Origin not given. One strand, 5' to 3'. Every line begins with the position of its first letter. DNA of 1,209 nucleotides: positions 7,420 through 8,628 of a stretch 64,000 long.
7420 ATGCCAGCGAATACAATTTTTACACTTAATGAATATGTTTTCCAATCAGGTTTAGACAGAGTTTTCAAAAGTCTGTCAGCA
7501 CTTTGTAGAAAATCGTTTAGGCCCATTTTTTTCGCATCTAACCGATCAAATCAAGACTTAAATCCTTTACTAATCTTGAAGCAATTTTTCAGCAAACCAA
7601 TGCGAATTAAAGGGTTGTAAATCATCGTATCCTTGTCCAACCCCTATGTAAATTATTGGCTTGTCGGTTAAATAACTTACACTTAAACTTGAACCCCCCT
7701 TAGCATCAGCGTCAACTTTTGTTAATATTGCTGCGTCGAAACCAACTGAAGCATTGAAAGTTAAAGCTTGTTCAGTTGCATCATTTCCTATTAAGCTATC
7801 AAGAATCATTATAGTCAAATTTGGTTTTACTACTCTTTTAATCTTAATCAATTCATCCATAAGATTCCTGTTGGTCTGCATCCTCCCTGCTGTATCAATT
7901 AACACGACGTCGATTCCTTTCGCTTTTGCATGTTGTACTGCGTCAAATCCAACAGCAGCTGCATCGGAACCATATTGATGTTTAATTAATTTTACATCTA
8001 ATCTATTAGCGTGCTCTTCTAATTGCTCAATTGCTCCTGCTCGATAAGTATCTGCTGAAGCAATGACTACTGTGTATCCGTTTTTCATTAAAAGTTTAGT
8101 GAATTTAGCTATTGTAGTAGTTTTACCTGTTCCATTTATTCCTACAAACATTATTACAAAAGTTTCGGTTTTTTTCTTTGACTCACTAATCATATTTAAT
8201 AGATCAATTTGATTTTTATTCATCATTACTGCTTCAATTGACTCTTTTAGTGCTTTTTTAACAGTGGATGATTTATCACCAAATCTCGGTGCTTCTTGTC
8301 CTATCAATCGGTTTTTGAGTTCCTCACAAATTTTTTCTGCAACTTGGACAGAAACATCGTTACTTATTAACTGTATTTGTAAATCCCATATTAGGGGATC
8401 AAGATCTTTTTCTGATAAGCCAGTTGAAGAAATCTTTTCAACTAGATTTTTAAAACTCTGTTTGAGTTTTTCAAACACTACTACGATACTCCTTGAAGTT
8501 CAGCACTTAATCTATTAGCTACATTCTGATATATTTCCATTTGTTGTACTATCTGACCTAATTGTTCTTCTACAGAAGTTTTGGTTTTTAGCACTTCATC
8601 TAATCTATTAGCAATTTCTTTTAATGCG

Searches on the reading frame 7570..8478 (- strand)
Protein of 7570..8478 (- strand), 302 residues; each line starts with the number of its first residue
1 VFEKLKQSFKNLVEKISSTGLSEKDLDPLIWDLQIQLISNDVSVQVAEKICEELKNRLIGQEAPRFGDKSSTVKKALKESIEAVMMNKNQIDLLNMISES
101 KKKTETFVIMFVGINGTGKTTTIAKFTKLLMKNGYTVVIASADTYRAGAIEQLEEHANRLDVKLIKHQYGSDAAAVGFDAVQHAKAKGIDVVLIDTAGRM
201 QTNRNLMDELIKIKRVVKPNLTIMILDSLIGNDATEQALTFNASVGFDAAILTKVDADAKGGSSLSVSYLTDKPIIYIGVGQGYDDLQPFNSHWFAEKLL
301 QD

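Call 28: search_protein_families(library=pfam, proteins=[window:7570-8478:-], max_evalue=0.00001)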
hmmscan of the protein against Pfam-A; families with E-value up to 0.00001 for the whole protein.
window:7570-8478:- (302 aa): 4 families
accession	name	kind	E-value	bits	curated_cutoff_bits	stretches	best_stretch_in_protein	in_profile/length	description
PF00448.28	SRP54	-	1.5e-75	253.6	22.7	1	107-300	2-195/196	SRP54-type protein, GTPase domain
PF02881.24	SRP54_N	-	2.1e-13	50.7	22.4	1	5-80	1-74/75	SRP54-type protein, helical bundle domain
PF13604.12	AAA_30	-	1.2e-07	32.2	27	1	86-204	2-104/191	AAA domain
PF03308.22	MeaB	-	3.2e-06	26.8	23.1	0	91-205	20-142/273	Methylmalonyl Co-A mutase-associated GTPase MeaB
